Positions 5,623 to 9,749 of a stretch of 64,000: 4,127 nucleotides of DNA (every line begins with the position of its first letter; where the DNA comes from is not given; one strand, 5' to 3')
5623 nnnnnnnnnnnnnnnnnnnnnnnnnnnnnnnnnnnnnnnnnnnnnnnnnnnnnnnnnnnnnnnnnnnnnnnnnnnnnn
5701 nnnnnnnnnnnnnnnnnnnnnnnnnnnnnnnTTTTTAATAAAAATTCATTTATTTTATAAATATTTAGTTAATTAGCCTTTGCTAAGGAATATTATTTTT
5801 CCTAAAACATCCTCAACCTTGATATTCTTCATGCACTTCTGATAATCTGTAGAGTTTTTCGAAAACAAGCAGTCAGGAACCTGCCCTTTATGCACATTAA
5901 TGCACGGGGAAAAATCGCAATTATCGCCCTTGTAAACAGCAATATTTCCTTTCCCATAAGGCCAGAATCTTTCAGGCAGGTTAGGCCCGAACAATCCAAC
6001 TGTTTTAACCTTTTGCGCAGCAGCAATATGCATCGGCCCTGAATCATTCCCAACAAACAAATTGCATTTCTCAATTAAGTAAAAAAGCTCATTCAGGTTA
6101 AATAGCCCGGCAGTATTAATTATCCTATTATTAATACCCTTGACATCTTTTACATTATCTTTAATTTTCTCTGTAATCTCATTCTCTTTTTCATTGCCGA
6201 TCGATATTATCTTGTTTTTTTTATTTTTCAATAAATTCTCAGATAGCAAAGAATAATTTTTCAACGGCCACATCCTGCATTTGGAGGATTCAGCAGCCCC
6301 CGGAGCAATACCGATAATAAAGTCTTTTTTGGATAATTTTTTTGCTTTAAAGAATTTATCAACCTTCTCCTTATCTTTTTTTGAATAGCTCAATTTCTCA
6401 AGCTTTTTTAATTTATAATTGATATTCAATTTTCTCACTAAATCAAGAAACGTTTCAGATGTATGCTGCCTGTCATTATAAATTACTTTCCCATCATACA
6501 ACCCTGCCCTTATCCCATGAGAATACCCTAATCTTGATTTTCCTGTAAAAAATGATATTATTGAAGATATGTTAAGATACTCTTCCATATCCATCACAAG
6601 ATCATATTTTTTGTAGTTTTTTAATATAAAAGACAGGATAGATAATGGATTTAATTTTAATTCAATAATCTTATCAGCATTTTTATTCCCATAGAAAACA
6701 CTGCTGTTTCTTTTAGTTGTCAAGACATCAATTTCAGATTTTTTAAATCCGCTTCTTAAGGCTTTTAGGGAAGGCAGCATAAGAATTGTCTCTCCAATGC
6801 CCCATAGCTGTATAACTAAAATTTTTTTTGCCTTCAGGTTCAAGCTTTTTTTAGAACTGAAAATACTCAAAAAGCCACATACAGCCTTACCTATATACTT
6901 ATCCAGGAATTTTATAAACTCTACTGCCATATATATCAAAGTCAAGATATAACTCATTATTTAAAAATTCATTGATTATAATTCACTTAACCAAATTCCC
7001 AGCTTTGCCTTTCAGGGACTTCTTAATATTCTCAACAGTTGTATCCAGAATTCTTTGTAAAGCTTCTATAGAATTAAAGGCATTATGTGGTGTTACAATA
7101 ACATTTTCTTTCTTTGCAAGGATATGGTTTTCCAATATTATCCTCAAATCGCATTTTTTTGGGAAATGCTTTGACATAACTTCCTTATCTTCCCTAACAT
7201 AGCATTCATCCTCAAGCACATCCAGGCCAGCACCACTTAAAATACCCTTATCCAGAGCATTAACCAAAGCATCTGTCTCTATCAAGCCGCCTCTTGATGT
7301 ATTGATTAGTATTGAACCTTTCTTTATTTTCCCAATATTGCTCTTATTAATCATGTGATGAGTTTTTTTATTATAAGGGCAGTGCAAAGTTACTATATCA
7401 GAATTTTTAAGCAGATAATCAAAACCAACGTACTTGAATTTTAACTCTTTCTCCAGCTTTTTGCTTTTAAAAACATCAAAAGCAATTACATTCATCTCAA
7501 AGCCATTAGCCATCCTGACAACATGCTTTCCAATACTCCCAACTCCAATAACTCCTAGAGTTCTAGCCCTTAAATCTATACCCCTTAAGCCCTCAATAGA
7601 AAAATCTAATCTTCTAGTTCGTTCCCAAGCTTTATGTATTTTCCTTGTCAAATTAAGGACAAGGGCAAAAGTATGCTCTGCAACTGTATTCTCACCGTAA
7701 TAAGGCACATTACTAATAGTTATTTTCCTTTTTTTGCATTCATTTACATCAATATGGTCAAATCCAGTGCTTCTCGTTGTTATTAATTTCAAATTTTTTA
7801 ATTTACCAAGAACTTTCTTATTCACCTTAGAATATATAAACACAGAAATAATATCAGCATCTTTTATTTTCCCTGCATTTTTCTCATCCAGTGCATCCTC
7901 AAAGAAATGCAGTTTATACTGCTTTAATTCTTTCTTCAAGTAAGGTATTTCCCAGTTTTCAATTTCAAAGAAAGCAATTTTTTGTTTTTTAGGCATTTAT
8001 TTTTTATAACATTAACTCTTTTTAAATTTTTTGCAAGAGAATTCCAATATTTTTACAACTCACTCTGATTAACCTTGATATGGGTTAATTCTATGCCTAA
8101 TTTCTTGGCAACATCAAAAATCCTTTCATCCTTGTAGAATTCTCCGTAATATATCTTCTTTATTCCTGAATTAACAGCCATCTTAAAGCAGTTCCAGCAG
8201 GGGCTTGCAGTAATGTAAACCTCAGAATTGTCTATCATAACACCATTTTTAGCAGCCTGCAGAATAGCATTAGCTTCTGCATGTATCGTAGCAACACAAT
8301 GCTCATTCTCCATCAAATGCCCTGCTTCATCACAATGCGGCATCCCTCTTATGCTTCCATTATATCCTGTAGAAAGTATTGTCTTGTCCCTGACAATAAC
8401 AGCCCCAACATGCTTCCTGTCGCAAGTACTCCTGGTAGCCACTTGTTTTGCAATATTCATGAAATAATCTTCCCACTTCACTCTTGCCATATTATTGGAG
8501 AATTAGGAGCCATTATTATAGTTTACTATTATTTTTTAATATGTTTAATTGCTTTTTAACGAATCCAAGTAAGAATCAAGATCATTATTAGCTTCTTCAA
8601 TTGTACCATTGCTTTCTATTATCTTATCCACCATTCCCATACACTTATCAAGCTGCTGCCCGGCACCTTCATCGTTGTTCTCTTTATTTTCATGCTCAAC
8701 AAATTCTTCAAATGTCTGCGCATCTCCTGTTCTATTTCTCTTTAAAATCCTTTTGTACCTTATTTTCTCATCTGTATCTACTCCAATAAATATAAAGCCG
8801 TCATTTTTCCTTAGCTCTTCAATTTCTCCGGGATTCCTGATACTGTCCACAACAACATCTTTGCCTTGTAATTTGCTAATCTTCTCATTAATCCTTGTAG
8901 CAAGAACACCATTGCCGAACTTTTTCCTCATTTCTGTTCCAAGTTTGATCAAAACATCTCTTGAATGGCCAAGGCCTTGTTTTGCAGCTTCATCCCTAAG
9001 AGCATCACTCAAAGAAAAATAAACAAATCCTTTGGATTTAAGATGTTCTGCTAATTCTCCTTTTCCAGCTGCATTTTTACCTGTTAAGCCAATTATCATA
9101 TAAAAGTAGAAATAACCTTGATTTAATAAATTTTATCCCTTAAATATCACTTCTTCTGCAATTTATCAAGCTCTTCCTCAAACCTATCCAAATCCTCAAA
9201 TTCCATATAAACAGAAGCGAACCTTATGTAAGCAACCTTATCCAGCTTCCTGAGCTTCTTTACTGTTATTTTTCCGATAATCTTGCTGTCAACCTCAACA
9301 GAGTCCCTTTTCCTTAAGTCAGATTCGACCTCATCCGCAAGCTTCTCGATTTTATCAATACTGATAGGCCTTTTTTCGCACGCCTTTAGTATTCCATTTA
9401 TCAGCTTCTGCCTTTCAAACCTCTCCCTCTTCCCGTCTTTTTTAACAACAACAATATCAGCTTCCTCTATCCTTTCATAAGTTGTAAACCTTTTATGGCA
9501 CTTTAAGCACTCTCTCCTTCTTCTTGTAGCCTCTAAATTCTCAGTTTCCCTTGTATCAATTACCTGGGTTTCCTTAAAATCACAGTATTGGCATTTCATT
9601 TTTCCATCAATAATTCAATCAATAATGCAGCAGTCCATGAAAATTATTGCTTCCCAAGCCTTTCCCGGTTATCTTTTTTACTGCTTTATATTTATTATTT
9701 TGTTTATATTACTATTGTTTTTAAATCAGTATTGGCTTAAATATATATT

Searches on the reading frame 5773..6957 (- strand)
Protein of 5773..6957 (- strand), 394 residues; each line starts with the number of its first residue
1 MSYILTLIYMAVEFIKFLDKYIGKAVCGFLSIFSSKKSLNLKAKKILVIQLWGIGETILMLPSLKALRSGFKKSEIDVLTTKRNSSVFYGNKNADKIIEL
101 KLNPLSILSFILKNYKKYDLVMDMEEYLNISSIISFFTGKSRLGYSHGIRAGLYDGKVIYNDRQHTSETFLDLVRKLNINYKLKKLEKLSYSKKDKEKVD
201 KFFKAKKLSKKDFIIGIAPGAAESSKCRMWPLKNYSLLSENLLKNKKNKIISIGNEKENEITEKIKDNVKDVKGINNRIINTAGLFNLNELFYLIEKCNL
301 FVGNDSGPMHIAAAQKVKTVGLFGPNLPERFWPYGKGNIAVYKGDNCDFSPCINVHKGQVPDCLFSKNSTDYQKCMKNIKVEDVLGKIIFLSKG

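Call 33: search_protein_families(library=pfam, max_evalue=0.00001, proteins=[window:5773-6957:-])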
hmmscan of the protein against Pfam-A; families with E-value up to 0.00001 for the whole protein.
window:5773-6957:- (394 aa): 1 family
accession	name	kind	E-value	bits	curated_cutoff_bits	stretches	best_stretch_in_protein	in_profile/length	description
PF01075.23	Glyco_transf_9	-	3.4e-34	118.7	22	1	116-343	11-229/247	Glycosyltransferase family 9 (heptosyltransferase)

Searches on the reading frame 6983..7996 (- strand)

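Call 33: search_protein_families(library=pfam, max_evalue=0.00001, proteins=[window:6983-7996:-])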
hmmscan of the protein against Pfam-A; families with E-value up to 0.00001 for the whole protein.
window:6983-7996:- (337 aa): 2 families
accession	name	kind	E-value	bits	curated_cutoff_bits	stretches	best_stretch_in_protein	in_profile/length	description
PF02826.25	2-Hacid_dh_C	-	5.2e-54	182.7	25.1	1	110-306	1-178/178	D-isomer specific 2-hydroxyacid dehydrogenase, NAD binding domain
PF00389.36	2-Hacid_dh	-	2.5e-31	108.6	24.6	1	12-332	7-129/134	D-isomer specific 2-hydroxyacid dehydrogenase, catalytic domain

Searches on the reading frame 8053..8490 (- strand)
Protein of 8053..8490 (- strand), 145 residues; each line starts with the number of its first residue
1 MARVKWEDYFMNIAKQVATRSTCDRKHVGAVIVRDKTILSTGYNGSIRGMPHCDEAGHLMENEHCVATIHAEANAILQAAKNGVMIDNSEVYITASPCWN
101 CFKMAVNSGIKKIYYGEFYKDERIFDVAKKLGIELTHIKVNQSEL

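Call 33: search_protein_families(library=pfam, max_evalue=0.00001, proteins=[window:8053-8490:-])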
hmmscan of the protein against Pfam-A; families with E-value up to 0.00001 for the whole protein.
window:8053-8490:- (145 aa): 2 families
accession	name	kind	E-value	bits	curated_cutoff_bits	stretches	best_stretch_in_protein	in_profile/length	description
PF00383.29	dCMP_cyt_deam_1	-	3.2e-26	91.6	25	1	5-116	2-101/102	Cytidine and deoxycytidylate deaminase zinc-binding region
PF14437.12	MafB19-deam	-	1.9e-20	73.6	27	1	5-141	2-126/142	MafB19-like deaminase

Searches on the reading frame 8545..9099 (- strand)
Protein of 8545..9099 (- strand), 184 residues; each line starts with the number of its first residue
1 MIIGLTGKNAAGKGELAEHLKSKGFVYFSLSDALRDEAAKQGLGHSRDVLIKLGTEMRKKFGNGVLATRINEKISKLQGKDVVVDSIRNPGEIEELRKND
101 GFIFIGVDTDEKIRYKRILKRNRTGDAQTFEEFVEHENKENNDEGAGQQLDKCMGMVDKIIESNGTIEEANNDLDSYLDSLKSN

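Call 33: search_protein_families(library=pfam, max_evalue=0.00001, proteins=[window:8545-9099:-])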
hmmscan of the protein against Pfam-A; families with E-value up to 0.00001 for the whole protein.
window:8545-9099:- (184 aa): 2 families
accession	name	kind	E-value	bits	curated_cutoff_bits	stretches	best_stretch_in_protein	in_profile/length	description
PF13207.12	AAA_17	-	5e-11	43.5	27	1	6-131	1-133/136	AAA domain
PF13238.12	AAA_18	-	2.9e-10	41.1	29.4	1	3-129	1-119/128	AAA domain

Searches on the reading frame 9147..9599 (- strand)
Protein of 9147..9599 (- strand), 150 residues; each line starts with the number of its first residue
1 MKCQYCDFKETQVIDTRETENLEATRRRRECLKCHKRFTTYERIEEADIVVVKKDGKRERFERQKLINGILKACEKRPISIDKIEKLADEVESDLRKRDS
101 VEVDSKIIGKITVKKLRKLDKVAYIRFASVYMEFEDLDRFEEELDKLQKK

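Call 34: search_protein_families(library=pfam, max_evalue=0.00001, proteins=[window:9147-9599:-])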
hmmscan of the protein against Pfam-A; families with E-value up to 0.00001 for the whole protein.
window:9147-9599:- (150 aa): 2 families
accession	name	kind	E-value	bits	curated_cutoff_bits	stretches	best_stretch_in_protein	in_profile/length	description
PF03477.21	ATP-cone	-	1e-20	74.5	25.8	1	49-136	1-87/88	ATP cone domain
PF22811.2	Zn_ribbon_NrdR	-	9.7e-18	64.3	27.2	1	1-42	1-42/42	Transcriptional repressor NrdR-like, N-terminal domain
